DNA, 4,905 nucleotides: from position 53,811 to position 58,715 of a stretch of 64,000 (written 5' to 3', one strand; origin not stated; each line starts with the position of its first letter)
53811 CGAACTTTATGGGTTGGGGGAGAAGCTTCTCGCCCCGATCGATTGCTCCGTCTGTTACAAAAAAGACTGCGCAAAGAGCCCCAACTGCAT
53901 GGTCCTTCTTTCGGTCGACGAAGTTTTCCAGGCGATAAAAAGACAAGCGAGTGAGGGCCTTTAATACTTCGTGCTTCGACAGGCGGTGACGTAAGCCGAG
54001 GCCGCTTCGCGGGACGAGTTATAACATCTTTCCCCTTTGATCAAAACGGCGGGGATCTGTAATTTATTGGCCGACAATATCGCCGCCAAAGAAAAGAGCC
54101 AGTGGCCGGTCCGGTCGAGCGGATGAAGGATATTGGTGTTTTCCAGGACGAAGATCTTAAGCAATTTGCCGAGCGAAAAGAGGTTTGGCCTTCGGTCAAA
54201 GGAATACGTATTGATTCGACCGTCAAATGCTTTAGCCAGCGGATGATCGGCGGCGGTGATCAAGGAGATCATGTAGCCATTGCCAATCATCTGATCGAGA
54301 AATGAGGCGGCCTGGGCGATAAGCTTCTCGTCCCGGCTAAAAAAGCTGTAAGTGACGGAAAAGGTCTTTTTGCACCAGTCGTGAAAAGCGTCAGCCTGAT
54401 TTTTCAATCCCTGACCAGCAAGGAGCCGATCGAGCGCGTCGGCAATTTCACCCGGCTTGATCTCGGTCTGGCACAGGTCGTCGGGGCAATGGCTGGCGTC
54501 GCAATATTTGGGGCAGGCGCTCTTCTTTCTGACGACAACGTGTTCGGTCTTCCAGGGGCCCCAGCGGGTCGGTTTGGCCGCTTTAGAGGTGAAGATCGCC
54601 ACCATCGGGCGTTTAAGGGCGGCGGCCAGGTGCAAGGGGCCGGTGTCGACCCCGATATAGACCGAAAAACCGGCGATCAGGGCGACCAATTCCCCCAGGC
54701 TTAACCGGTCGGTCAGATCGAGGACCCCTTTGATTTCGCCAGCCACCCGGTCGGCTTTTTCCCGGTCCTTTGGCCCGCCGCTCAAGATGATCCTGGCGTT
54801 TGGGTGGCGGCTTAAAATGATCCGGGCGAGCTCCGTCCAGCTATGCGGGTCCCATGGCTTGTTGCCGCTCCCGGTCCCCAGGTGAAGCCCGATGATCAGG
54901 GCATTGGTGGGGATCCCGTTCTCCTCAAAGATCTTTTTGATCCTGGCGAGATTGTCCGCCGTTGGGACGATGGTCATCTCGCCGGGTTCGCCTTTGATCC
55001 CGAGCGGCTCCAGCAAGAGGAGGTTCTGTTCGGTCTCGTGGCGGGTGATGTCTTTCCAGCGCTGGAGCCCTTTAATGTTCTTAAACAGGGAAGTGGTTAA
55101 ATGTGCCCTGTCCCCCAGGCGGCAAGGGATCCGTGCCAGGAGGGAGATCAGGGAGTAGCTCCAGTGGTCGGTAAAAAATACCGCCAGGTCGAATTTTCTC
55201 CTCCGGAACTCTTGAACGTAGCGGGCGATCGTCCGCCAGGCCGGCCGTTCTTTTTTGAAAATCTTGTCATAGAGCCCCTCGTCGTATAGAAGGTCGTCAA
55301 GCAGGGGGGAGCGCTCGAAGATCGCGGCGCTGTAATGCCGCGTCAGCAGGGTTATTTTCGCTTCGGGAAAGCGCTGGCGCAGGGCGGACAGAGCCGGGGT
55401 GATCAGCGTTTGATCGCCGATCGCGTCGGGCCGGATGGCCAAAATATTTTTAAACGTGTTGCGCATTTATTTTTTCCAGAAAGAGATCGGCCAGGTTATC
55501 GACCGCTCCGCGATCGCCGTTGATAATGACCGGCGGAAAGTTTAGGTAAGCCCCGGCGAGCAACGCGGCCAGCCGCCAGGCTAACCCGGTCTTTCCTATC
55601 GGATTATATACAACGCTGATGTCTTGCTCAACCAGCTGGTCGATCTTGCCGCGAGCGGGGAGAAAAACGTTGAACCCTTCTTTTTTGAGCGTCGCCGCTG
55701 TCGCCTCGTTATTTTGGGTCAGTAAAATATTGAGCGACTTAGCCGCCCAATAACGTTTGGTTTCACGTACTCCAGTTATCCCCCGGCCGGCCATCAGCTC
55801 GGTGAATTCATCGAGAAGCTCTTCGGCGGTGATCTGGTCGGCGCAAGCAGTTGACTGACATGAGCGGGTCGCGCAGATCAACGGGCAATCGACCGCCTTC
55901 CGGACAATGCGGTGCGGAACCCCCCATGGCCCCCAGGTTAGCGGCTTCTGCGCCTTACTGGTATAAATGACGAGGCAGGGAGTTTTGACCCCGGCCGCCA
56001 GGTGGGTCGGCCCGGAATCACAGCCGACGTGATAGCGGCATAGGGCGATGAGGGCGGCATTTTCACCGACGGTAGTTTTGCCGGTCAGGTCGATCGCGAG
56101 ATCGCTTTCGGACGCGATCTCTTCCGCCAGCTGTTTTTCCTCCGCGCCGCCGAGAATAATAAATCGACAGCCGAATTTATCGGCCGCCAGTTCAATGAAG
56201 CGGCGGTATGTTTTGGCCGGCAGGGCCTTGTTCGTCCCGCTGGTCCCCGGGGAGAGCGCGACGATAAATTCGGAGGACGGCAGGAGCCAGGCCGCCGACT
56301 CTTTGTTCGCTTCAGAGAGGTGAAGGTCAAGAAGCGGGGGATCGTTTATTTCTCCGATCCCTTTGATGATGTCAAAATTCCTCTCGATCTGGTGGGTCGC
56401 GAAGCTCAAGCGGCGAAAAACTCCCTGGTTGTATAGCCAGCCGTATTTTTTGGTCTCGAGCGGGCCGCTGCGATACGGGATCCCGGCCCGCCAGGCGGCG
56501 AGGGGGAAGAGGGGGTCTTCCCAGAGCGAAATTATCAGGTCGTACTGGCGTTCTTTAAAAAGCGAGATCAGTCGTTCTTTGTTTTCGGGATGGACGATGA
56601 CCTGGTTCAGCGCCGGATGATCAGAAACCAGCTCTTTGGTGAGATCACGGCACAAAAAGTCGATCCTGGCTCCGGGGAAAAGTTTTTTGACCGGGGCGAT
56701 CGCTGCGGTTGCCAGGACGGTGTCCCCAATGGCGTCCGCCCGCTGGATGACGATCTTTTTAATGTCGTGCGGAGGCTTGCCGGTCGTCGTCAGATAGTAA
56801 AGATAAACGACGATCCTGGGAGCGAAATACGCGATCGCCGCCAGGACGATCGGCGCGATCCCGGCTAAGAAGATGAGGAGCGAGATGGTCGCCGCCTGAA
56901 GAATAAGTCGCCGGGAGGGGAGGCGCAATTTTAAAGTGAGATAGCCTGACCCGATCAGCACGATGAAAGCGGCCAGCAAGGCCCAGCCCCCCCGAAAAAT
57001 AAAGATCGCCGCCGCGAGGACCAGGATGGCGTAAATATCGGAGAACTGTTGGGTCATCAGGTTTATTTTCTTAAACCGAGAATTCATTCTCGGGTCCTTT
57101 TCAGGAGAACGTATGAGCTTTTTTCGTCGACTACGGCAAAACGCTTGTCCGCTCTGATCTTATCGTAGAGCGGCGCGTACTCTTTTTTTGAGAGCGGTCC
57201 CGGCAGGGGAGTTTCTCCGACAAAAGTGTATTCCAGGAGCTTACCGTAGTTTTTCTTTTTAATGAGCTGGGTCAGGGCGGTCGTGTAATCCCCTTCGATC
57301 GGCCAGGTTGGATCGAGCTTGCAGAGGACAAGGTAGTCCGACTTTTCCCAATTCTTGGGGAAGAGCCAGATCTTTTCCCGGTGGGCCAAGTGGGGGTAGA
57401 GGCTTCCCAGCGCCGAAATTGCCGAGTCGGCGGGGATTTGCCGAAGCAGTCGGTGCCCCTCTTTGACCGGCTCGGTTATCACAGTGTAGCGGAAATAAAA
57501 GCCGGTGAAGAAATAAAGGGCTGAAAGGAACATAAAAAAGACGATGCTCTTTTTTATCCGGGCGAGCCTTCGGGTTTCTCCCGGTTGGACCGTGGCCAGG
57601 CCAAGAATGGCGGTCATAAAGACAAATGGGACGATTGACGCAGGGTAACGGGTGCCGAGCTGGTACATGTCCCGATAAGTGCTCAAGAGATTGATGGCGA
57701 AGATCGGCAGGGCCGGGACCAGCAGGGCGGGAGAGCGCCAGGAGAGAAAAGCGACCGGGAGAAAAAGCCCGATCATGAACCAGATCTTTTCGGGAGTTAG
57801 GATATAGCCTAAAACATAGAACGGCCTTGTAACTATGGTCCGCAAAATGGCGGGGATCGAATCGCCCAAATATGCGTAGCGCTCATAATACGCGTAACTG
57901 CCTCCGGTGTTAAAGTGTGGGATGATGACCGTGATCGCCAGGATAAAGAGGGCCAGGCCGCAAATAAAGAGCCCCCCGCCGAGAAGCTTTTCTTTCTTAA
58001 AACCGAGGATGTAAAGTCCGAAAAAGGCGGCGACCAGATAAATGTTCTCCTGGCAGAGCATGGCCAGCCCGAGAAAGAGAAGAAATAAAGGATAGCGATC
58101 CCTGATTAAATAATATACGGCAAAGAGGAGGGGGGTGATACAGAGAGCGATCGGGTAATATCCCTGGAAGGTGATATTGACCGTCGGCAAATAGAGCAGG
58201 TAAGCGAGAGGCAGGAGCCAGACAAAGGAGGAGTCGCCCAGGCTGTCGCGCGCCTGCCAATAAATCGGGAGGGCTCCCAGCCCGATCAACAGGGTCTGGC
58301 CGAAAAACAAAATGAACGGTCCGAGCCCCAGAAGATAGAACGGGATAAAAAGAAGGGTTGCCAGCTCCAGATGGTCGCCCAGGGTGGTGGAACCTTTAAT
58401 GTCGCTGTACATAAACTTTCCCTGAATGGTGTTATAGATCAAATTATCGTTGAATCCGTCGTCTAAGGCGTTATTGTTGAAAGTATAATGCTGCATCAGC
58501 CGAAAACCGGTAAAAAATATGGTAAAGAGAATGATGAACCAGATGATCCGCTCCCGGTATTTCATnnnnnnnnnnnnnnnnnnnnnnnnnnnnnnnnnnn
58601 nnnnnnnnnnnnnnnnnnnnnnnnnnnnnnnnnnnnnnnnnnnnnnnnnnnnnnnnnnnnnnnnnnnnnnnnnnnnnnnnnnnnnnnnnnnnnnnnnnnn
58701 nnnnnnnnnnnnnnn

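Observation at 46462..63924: Envelope glycosylation super-cluster: four tandem ArnT/PMT-like GT-C paralogs with an ArnC-like donor synthase, three GT9 heptosyltransferase-like genes, an LpxB-like gene, an LpxL-like gene and a partial MsbA-like gene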

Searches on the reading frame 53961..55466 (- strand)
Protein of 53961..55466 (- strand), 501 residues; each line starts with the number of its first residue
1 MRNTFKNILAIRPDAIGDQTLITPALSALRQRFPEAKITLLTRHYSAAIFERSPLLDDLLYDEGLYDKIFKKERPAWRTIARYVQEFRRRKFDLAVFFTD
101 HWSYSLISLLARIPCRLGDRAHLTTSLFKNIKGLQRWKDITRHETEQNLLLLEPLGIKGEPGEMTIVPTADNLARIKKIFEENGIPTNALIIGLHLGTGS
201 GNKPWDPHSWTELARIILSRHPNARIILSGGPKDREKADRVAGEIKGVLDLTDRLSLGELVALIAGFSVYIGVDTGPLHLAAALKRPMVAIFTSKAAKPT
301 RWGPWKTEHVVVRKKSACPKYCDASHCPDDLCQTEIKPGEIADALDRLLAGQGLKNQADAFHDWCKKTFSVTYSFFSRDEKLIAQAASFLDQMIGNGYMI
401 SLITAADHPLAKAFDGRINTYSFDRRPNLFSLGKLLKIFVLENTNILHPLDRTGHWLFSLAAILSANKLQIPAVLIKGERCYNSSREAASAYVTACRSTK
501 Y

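Call 3: search_protein_families(library=pfam, proteins=[window:53961-55466:-], max_evalue=0.01)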
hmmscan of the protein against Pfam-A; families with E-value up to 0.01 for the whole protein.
window:53961-55466:- (501 aa): 1 family
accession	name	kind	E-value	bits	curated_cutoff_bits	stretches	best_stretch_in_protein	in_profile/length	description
PF01075.23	Glyco_transf_9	-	3.9e-28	98.9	22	1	81-318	2-233/247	Glycosyltransferase family 9 (heptosyltransferase)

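Call 5: search_protein_families(library=ncbifam, proteins=[window:53961-55466:-], max_evalue=0.01)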
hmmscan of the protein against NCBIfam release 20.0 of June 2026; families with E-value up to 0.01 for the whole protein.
window:53961-55466:- (501 aa): 6 families
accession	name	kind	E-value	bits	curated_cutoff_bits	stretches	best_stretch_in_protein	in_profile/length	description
TIGR02201.1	heptsyl_trn_III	equivalog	1.3e-32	113.2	170.2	1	8-312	2-304/344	putative lipopolysaccharide heptosyltransferase III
NF007742.0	PRK10422.1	equivalog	7.5e-30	103.9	467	1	2-309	2-303/352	lipopolysaccharide core heptosyltransferase RfaQ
TIGR02195.1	heptsyl_trn_II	equivalog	7.5e-26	91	134.6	1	7-349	1-338/339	lipopolysaccharide heptosyltransferase II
TIGR02193.1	heptsyl_trn_I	equivalog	4e-24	85.4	185.3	1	182-324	179-304/320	lipopolysaccharide heptosyltransferase I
NF008162.0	PRK10916.1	equivalog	3.8e-14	52.6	569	2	184-316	175-309/348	ADP-heptose--LPS heptosyltransferase RfaF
NF008204.0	PRK10964.1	equivalog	1.3e-11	44.2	437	1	184-314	174-299/322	lipopolysaccharide heptosyltransferase RfaC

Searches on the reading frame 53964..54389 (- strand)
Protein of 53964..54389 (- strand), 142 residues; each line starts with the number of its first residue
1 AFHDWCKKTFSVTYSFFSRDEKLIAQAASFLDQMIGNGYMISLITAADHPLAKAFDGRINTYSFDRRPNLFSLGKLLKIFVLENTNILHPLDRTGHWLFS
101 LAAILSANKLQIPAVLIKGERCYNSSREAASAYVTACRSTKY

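Call 48: search_protein_families(library=pfam, proteins=[window:53964-54389:-], max_evalue=0.1)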
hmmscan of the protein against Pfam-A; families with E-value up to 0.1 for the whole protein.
seq(142 aa): 0 families

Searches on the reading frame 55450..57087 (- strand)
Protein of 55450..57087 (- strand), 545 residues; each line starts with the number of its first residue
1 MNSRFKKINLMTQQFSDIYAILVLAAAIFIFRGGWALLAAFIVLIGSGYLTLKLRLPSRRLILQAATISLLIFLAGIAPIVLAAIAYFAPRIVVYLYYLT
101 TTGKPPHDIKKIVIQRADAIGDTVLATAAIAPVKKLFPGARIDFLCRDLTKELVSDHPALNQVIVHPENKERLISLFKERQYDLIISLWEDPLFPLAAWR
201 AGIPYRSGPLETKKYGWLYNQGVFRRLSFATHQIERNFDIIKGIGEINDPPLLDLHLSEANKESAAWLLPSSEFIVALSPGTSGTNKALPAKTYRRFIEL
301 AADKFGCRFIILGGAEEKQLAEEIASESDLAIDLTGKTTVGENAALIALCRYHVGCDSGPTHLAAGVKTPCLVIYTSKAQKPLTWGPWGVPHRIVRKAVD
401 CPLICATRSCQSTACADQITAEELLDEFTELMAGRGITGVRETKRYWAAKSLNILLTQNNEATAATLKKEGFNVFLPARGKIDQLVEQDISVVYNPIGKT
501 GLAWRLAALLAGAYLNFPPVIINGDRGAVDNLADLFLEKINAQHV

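Call 3: search_protein_families(library=pfam, proteins=[window:55450-57087:-], max_evalue=0.01)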
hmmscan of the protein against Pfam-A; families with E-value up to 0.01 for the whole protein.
window:55450-57087:- (545 aa): 1 family
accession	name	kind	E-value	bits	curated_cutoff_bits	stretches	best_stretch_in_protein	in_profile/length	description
PF01075.23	Glyco_transf_9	-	5.3e-26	91.9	22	1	174-400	5-232/247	Glycosyltransferase family 9 (heptosyltransferase)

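Call 5: search_protein_families(library=ncbifam, proteins=[window:55450-57087:-], max_evalue=0.01)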
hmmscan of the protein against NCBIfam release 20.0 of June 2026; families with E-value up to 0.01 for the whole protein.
window:55450-57087:- (545 aa): 7 families
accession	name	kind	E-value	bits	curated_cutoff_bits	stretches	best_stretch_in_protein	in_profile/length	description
TIGR02195.1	heptsyl_trn_II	equivalog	1.7e-25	89.9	134.6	1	113-431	3-337/339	lipopolysaccharide heptosyltransferase II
TIGR02193.1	heptsyl_trn_I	equivalog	1.4e-17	63.9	185.3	2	228-377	134-283/320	lipopolysaccharide heptosyltransferase I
NF007742.0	PRK10422.1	equivalog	1.4e-16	60.3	467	1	108-389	4-300/352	lipopolysaccharide core heptosyltransferase RfaQ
TIGR02201.1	heptsyl_trn_III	equivalog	6.3e-15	55.1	170.2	1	118-398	8-307/344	putative lipopolysaccharide heptosyltransferase III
NF008162.0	PRK10916.1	equivalog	1.5e-12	47.4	569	1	111-377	2-289/348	ADP-heptose--LPS heptosyltransferase RfaF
NF008204.0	PRK10964.1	equivalog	7.8e-08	31.8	437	1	272-378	178-282/322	lipopolysaccharide heptosyltransferase RfaC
TIGR04372.1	glycosyl_04372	domain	0.0021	17.5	45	1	293-377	32-113/207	TIGR04372 family glycosyltransferase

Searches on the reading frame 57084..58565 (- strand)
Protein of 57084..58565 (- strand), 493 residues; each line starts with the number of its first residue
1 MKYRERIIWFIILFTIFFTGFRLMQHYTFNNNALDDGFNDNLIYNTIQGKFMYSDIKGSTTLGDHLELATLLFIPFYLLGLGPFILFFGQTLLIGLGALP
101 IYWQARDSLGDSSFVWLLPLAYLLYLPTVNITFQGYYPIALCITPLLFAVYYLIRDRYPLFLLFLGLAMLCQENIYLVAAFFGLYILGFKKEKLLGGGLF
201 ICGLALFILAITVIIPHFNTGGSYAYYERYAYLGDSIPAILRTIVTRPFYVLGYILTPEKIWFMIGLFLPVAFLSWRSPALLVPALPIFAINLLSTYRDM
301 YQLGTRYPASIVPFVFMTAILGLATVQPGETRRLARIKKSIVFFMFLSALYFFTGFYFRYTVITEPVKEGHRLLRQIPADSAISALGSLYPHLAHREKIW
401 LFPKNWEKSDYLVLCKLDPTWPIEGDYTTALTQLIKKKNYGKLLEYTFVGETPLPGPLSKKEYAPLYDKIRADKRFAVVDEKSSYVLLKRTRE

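Call 3: search_protein_families(library=pfam, proteins=[window:57084-58565:-], max_evalue=0.01)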
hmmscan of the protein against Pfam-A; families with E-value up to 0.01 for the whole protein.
window:57084-58565:- (493 aa): 1 family
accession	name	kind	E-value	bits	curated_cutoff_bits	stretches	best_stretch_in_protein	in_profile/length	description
PF09852.15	DUF2079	-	5.5e-66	223.9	28.2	1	26-441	2-449/459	Predicted membrane protein (DUF2079)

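Call 5: search_protein_families(library=ncbifam, proteins=[window:57084-58565:-], max_evalue=0.01)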
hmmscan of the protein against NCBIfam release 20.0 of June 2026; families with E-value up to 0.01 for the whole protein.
window:57084-58565:- (493 aa): 0 families
